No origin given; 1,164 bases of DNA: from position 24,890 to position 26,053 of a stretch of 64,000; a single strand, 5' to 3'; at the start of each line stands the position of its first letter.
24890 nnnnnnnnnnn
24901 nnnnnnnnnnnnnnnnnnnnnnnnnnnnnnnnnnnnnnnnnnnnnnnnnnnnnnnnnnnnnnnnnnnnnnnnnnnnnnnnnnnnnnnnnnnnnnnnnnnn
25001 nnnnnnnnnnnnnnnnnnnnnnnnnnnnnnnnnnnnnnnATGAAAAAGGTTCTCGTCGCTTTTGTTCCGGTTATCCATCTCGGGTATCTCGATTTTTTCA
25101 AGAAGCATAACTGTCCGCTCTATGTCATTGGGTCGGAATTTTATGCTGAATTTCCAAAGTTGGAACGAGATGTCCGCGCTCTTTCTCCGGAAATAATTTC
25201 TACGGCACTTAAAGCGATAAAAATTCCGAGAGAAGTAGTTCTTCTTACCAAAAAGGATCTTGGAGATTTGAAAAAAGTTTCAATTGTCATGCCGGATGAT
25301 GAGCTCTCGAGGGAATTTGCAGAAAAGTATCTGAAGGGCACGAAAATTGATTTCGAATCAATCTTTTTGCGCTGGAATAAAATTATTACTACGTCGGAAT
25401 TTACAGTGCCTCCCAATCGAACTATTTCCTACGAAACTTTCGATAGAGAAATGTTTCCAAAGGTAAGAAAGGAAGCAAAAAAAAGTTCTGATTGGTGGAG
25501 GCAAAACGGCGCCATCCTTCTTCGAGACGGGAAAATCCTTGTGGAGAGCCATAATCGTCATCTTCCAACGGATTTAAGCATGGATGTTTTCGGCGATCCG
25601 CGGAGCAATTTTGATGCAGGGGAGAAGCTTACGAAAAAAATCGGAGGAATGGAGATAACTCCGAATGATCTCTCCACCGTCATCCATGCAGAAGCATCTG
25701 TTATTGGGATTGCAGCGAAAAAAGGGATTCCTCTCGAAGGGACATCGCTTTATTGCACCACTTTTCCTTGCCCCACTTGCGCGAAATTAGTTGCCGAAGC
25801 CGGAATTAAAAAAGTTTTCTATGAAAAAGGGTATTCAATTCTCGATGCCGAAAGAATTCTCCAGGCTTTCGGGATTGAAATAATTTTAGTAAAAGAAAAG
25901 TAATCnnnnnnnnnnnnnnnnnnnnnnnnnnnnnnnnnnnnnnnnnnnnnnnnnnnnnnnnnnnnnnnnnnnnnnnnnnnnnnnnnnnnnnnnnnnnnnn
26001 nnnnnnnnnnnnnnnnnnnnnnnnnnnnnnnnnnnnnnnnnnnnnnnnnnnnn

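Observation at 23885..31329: Consolidated thymidylate-cycle gene neighbourhood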

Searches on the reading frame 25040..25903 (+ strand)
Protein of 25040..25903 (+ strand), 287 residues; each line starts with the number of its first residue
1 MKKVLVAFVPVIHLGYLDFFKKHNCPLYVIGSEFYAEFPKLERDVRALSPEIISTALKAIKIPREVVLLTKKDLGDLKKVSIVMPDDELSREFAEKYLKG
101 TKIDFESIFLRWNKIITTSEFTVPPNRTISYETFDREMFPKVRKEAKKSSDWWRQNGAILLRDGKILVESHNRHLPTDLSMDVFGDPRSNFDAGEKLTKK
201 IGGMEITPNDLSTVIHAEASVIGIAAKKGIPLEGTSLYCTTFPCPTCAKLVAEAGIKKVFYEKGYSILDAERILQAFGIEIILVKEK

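Call 3: search_protein_families(library=pfam, proteins=[window:25040-25903:+], max_evalue=0.01)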
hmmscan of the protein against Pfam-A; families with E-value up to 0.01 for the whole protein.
window:25040-25903:+ (287 aa): 2 families
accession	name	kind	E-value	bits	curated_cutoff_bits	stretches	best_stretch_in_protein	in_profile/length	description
PF00383.29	dCMP_cyt_deam_1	-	5.3e-15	55.6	25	1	135-261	4-100/102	Cytidine and deoxycytidylate deaminase zinc-binding region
PF14437.12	MafB19-deam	-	2e-09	37.9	27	1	137-264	5-102/142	MafB19-like deaminase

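Call 4: search_protein_families(library=ncbifam, proteins=[window:25040-25903:+], max_evalue=0.01)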
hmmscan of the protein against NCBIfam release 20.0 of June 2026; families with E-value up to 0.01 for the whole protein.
window:25040-25903:+ (287 aa): 2 families
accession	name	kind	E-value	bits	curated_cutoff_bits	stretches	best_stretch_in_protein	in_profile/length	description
NF041025.1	antiphage_deaminase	equivalog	3.9e-16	59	400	1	212-275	335-399/437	anti-phage dCTP deaminase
TIGR02571.1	ComEB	equivalog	3.8e-11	43.2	219.45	1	211-266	64-119/151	ComE operon protein 2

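Call 13: find_homologous_proteins(query=window:25040-25903:+)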
Query window:25040-25903:+ (287 aa): 2305 proteins with E <= 0.001 among 3909 candidates; the best 120 are listed.
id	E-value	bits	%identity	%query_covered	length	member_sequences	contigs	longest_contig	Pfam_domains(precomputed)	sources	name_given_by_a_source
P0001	3.2e-188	641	100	100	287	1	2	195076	PF00383.30,PF14437.13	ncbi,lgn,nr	ncbi:MAG: deaminase [Candidatus Pacebacteria bacterium]|nr:deaminase [Candidatus Paceibacterota bact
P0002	6.2e-116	404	64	99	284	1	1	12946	PF00383.30,PF14437.13,PF14439.13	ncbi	-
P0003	4.6e-115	401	65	99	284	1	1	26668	PF00383.30,PF14437.13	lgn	-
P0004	1.2e-112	394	63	100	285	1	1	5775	PF00383.30,PF14437.13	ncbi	-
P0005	2.0e-112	393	61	99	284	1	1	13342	PF00383.30,PF14437.13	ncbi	-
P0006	1.9e-109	383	59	98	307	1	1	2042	PF00383.30,PF14437.13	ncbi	-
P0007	1.2e-106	374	58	99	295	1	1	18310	PF00383.30,PF14437.13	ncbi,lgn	-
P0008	1.2e-96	341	57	98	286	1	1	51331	PF00383.30,PF14437.13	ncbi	-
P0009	2.8e-93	330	54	98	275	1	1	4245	PF00383.30,PF14437.13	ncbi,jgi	jgi:dCMP deaminase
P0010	4.3e-92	326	53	99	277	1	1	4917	PF00383.30,PF14437.13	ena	-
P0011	6.3e-91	322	54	98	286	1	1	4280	PF00383.30,PF14437.13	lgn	-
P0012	1.0e-90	322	52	99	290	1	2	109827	PF00383.30,PF14437.13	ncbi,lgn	-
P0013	1.2e-90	321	51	98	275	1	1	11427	PF00383.30,PF14437.13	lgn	-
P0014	1.4e-90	321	49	99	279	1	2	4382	PF00383.30,PF14437.13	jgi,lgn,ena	-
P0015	1.7e-90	321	50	99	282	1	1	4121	PF00383.30,PF14437.13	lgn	-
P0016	7.9e-90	319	52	99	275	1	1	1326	PF00383.30,PF14437.13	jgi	jgi:dCMP deaminase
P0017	2.2e-89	317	52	99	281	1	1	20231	PF00383.30,PF14437.13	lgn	-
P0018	2.6e-89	317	52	99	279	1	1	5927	PF00383.30,PF14437.13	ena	-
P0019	2.7e-89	317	53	99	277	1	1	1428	PF00383.30,PF14437.13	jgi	jgi:dCMP deaminase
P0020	3.8e-89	316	51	99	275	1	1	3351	PF00383.30,PF14437.13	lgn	-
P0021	4.0e-89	316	51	100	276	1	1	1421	PF00383.30,PF14437.13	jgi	-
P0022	4.2e-89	316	52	99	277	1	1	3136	PF00383.30,PF14437.13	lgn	-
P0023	4.3e-89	316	51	98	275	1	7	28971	PF00383.30,PF14437.13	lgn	-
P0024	5.1e-89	316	50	100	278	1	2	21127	PF00383.30,PF14437.13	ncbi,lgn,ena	ncbi:MAG: deaminase [Patescibacteria group bacterium]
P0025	8.0e-89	315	52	99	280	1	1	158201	PF00383.30,PF14437.13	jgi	jgi:dCMP deaminase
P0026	8.3e-89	315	51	98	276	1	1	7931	PF00383.30,PF14437.13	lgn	-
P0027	8.5e-89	315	53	99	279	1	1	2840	PF00383.30,PF14437.13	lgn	-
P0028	8.7e-89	315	48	99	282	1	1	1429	PF00383.30,PF14437.13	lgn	-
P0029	9.7e-89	315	50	99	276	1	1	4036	PF00383.30,PF14437.13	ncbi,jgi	jgi:dCMP deaminase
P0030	1.0e-88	315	51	99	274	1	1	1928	PF00383.30,PF14437.13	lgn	-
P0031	1.1e-88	315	53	98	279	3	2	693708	PF00383.30,PF14437.13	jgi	jgi:dCMP deaminase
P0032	1.2e-88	315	51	98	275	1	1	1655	PF00383.30,PF14437.13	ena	-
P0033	1.4e-88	315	52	99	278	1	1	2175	PF00383.30,PF14437.13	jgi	jgi:dCMP deaminase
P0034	1.9e-88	314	52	98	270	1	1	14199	PF00383.30,PF14437.13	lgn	-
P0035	4.0e-88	313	52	99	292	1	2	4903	PF00383.30,PF14437.13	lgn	-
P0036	8.5e-88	312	51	99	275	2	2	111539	PF00383.30,PF14437.13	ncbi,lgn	-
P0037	9.3e-88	312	50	99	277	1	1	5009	PF00383.30,PF14437.13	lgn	-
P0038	9.8e-88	312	50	99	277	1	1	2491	PF00383.30,PF14437.13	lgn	-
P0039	1.0e-87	312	51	98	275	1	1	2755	PF00383.30,PF14437.13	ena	-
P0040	1.1e-87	312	50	99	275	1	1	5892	PF00383.30,PF14437.13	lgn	-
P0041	1.2e-87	311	52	99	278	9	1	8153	PF00383.30,PF14437.13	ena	-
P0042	1.2e-87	311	52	99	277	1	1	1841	PF00383.30,PF14437.13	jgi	jgi:dCMP deaminase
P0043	1.2e-87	311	53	99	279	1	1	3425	PF00383.30,PF14437.13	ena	-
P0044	1.3e-87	311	50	98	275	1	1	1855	PF00383.30,PF14437.13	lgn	-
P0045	1.3e-87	311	50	99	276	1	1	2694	PF00383.30,PF14437.13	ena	-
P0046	1.5e-87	311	52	99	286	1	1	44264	PF00383.30,PF14437.13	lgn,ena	-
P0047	1.5e-87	311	52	99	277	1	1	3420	PF00383.30,PF14437.13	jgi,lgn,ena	-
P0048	1.7e-87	311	49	99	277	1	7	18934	PF00383.30,PF14437.13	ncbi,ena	-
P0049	1.7e-87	311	52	98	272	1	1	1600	PF00383.30,PF14437.13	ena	-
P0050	2.9e-87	310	51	98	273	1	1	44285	PF00383.30,PF14437.13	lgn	-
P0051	3.2e-87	310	54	99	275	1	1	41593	PF00383.30,PF14437.13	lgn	-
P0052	5.1e-87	309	52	99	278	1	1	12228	PF00383.30,PF14437.13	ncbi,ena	-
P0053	1.0e-86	308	49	98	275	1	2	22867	PF00383.30,PF14437.13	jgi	jgi:dCMP deaminase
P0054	1.2e-86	308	51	100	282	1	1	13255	PF00383.30,PF14437.13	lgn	-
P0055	1.3e-86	308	50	99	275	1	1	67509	PF00383.30,PF14437.13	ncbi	ncbi:MAG: dCMP deaminase family protein [Patescibacteria group bacterium]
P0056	1.6e-86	308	51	99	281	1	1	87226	PF00383.30,PF14437.13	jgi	jgi:dCMP deaminase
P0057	1.9e-86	308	51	98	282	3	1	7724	PF00383.30,PF14437.13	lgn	-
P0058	2.2e-86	307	51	98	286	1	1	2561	PF00383.30,PF14437.13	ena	-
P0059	2.4e-86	307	51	99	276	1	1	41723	PF00383.30,PF14437.13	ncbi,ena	-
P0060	2.5e-86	307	51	98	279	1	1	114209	PF00383.30,PF14437.13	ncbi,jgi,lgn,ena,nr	ncbi:MAG TPA: deaminase [Candidatus Paceibacterota bacterium]|nr:deaminase [Candidatus Paceibacterot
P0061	2.7e-86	307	50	99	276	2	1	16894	PF00383.30,PF14437.13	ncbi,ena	-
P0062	2.9e-86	307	50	100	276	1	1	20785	PF00383.30,PF14437.13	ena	-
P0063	3.2e-86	307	50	99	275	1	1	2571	PF00383.30,PF14437.13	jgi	jgi:dCMP deaminase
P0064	3.4e-86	307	49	99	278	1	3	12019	PF00383.30,PF14437.13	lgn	-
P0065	3.5e-86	307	50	99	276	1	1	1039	PF00383.30,PF14437.13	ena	-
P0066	3.6e-86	307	50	98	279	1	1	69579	PF00383.30,PF14437.13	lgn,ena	-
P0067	4.4e-86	306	52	99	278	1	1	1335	PF00383.30,PF14437.13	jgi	-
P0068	5.1e-86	306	50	99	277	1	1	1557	PF00383.30,PF14437.13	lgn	-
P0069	5.2e-86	306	50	99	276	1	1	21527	PF00383.30,PF14437.13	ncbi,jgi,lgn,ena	-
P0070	7.8e-86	306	50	100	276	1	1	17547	PF00383.30,PF14437.13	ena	-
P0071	9.2e-86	305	50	99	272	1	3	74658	PF00383.30,PF14437.13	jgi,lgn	jgi:dCMP deaminase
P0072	1.3e-85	305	51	99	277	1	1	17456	PF00383.30,PF14437.13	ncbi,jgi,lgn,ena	-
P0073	1.5e-85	305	51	98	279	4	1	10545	PF00383.30,PF14437.13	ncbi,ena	-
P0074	1.5e-85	305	50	100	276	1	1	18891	PF00383.30,PF14437.13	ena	-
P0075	1.9e-85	304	52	98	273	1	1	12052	PF00383.30,PF14437.13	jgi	jgi:dCMP deaminase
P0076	1.9e-85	304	50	99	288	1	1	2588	PF00383.30,PF14437.13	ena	-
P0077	2.0e-85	304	53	98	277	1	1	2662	PF00383.30,PF14437.13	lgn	-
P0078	2.2e-85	304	51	99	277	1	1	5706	PF00383.30,PF14437.13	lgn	-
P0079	2.6e-85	304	51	98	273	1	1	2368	PF00383.30,PF14437.13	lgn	-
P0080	3.1e-85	304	51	99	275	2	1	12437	PF00383.30,PF14437.13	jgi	jgi:dCMP deaminase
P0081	3.3e-85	303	51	98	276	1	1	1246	PF00383.30,PF14437.13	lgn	-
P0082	3.4e-85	303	51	99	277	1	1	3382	PF00383.30,PF14437.13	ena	-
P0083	4.3e-85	303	51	99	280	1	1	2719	PF00383.30,PF14437.13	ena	-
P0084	4.3e-85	303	50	99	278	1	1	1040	PF00383.30,PF14437.13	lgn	-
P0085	4.7e-85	303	50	100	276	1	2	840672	PF00383.30,PF14437.13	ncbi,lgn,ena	-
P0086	6.2e-85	303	51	99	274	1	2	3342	PF00383.30,PF14437.13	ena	-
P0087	6.4e-85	303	52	99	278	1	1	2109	PF00383.30,PF14437.13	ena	-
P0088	9.5e-85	302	50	99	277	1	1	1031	PF00383.30,PF14437.13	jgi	jgi:dCMP deaminase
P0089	1.0e-84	302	51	99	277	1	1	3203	PF00383.30,PF14437.13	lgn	-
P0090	1.1e-84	302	51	99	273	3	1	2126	PF00383.30,PF14437.13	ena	-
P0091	1.3e-84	301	49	100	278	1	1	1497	PF00383.30,PF14437.13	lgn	-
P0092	1.4e-84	301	52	98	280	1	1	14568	PF00383.30,PF14437.13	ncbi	-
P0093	1.5e-84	301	50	99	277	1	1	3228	PF00383.30,PF14437.13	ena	-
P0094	1.9e-84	301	53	99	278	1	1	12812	PF00383.30,PF14437.13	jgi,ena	-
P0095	1.9e-84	301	50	98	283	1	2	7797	PF00383.30,PF14437.13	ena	-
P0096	2.0e-84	301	50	98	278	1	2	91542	PF00383.30,PF14437.13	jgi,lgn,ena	jgi:dCMP deaminase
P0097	2.2e-84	301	49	99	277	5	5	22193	PF00383.30,PF14437.13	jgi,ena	jgi:dCMP deaminase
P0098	2.3e-84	301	51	99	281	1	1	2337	PF00383.30,PF14437.13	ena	-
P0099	2.8e-84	300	49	99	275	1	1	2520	PF00383.30,PF14437.13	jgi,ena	-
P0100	2.9e-84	300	49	99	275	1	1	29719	PF00383.30,PF14437.13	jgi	jgi:dCMP deaminase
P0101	3.0e-84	300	51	99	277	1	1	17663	PF00383.30,PF14437.13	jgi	jgi:dCMP deaminase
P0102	3.7e-84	300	52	99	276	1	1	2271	PF00383.30,PF14437.13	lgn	-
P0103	5.4e-84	299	49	99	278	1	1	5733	PF00383.30,PF14437.13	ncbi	ncbi:MAG: deaminase [Candidatus Sungiibacteriota bacterium]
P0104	6.7e-84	299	49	99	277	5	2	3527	PF00383.30,PF14437.13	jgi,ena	jgi:dCMP deaminase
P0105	7.3e-84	299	49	99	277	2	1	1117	PF00383.30,PF14437.13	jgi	jgi:dCMP deaminase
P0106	8.3e-84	299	49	99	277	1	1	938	PF00383.30,PF14437.13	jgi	jgi:dCMP deaminase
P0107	9.1e-84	299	49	98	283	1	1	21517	PF00383.30,PF14437.13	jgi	-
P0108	1.2e-83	298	50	99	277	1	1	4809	PF00383.30,PF14437.13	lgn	-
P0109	1.2e-83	298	48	99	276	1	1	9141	PF00383.30,PF14437.13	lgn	-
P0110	1.2e-83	298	51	98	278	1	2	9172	PF00383.30,PF14437.13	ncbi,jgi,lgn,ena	-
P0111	1.5e-83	298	50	98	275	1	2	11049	PF00383.30,PF14437.13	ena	-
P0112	1.5e-83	298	49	99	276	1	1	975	PF00383.30,PF14437.13,PF14439.13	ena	-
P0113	1.5e-83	298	49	99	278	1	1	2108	PF00383.30,PF14437.13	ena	-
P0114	1.8e-83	298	48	100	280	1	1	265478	PF00383.30,PF14437.13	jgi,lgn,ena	-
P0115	1.9e-83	298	49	98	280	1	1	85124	PF00383.30,PF14437.13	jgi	jgi:dCMP deaminase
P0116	2.0e-83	298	51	99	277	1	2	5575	PF00383.30,PF14437.13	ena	-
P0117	2.0e-83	298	46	99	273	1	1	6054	PF00383.30,PF14437.13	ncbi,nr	ncbi:hypothetical protein KW783_02320 [Candidatus Parcubacteria bacterium]|nr:hypothetical protein [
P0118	2.1e-83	298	49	99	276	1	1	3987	PF00383.30,PF14437.13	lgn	-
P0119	2.2e-83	298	49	99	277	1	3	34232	PF00383.30,PF14437.13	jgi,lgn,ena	-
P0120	2.2e-83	297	50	99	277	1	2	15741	PF00383.30,PF14437.13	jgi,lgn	jgi:dCMP deaminase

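Call 23: predict_structure(alignment_id=A1)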
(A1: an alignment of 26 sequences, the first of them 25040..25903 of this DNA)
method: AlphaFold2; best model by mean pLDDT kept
length: 287 residues; sequences in the alignment: 26
mean_pLDDT: 81.0   pTM: 0.54
mean pLDDT of the five models: 81.0, 79.7, 78.7, 78.7, 78.2
residues with pLDDT >= 90: 155; 70-90: 65; 50-70: 23; < 50: 44
segments of 3 or more residues with pLDDT < 50: 110-118, 177-211
pLDDT, mean of each block of 10 residues (from residue 1): 89 86 94 86 77 95 94 92 90 93 81 43 78 95 90 82 96 63 40 38 42 76 96 96 89 97 72 93 88
secondary structure, 60 per line:
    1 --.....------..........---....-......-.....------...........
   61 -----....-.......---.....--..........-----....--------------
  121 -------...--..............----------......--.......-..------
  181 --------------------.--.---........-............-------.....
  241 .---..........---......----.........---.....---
elements in order: E3-7 H14-23 E27-30 H32-37 H39-43 H50-60 E66-69 H71-77 E81-85 H88-97 E103-106 E128-130 H133-146 E157-162 E165-171 H208-213 H217-228 E236-241 H245-254 E258-263 H268-276 E280-284

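Call 32: find_related_loci(query=A1, collection=viral_contigs, flank=8000)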
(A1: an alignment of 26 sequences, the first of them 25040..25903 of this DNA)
Query A1 (287 aa) in viral_contigs; peptide patterns used: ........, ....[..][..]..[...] (x = any residue, [..] = any of these).
79 stretches matched a pattern; 1 encode a relative of the query (tblastn E <= 1e-3); 1 distinct loci.
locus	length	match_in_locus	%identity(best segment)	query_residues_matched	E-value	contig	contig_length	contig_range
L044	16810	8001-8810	39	3-284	2e-62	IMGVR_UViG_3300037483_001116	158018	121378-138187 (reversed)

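Call 59: search_protein_families(library=pfam, proteins=[L044:742-1992:+, L044:4015-4431:+, L044:4444-4989:+, L044:4993-5652:+, L044:5727-6320:+, L044:6559-7236:+, L044:7022-7480:+, L044:8862-9188:+, L044:10017-10472:-, L044:10474-11319:-], max_evalue=0.001)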
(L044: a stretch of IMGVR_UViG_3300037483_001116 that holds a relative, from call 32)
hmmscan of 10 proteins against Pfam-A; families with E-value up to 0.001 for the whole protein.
L044:742-1992:+ (416 aa): 0 families

L044:4015-4431:+ (138 aa): 0 families

L044:4444-4989:+ (181 aa): 0 families

L044:4993-5652:+ (219 aa): 0 families

L044:5727-6320:+ (197 aa): 1 family
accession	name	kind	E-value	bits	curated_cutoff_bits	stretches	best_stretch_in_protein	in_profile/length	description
PF16473.11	Rv2179c-like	-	1.1e-08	35.4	27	1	3-170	3-175/177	3'-5' exoribonuclease Rv2179c-like domain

L044:6559-7236:+ (225 aa): 1 family
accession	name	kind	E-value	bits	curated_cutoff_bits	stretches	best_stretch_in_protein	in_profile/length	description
PF25185.1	Tad3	-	2.5e-27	95.5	27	1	1-105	1-106/119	Type I Thoeris inhibitor Tad3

L044:7022-7480:+ (152 aa): 0 families

L044:8862-9188:+ (108 aa): 0 families

L044:10017-10472:- (151 aa): 0 families

L044:10474-11319:- (281 aa): 0 families

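Call 75: search_dna_similar(query=window:25040-25903:+, collection=phages, mode=protein, max_rows=15)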
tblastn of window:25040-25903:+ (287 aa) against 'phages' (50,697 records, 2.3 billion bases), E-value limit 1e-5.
Records with a match: 1445; places in all: 1446; records where one place covers at least 80% of the query: 0.
Best place of each record, by identity: <60% 1445.
By first word of the organism name: Escherichia 557; Klebsiella 161; Shigella 82; Pseudomonas 78; Aeromonas 77; Acinetobacter 72; Vibrio 47; Enterobacteria 43; Gordonia 42; Enterobacter 36; and 44 more.
By host as written in the record: Escherichia coli 247; - 161; Klebsiella pneumoniae 35; Escherichia coli B 28; Aeromonas salmonicida 27; Gordonia rubripertincta NRRL B-16540 26; Escherichia coli O157:H7 24; Escherichia coli str. K-12 substr. MG1655 22; and 366 more.
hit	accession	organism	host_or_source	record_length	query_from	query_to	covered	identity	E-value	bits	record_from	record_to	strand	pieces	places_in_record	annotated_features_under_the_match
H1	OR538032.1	Vibrio phage PG216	Vibrio parahaemolyticus G299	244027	96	287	67%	28.9%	1e-7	59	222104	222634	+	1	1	dCMP deaminase | hypothetical protein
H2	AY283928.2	Vibrio phage KVP40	-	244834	96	287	67%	28.9%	1e-7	59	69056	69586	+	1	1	cd: dCMP deaminase | hypothetical protein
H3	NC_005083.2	Vibrio phage KVP40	Vibrio parahaemolyticus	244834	96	287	67%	28.9%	1e-7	59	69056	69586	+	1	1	cd: dCMP deaminase | hypothetical protein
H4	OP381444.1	Clostridium phage P21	Clostridium perfringens ZWCP 21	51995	126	281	54%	33.5%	3e-11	70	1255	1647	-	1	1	tadA: tRNA-specific adenosine deaminase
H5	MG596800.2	Pseudomonas phage PMBT14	Pseudomonas fluorescens ATCC 13525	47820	119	287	59%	30.5%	5e-8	60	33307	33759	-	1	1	dCMP deaminase | DNA polymerase I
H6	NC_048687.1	Pseudomonas phage PMBT14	Pseudomonas fluorescens ATCC 13525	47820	119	287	59%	30.5%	5e-8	60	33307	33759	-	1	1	dCMP deaminase | DNA polymerase I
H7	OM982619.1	Pseudomonas phage Almagne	Pseudomonas syringae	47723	119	287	59%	30.1%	7e-8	59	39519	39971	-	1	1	dCMP deaminase | hypothetical protein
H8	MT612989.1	Vibrio phage vB_ValM_R11Z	Vibrio alginolyticus NBRC 15630 = ATCC ...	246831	124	287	57%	31.0%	7e-9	62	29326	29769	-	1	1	deoxycytidylate deaminase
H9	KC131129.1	Vibrio phage VH7D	Vibrio harveyi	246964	124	287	57%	31.0%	7e-9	62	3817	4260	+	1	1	deoxycytidylate deaminase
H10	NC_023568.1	Vibrio phage VH7D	Vibrio harveyi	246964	124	287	57%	31.0%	7e-9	62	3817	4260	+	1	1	dCMP deaminase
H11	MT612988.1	Vibrio phage vB_ValM_R10Z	Vibrio alginolyticus NBRC 15630 = ATCC ...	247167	124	287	57%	31.0%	7e-9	62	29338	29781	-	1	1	deoxycytidylate deaminase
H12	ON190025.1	Vibrio phage PVA23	Vibrio sp.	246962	124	287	57%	30.8%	8e-8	59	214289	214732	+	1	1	deoxycytidylate deaminase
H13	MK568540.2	Vibrio phage Va3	Vibrio alginolyticus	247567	124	287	57%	30.8%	8e-8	59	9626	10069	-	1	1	deoxycytidylate deaminase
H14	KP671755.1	Vibrio phage ValKK3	Vibrio alginolyticus ATCC 17749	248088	124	287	57%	30.8%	8e-8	59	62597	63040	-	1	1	deoxycytidylate deaminase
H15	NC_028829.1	Vibrio phage ValKK3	Vibrio alginolyticus ATCC 17749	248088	124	287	57%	30.8%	8e-8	59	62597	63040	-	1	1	dCMP deaminase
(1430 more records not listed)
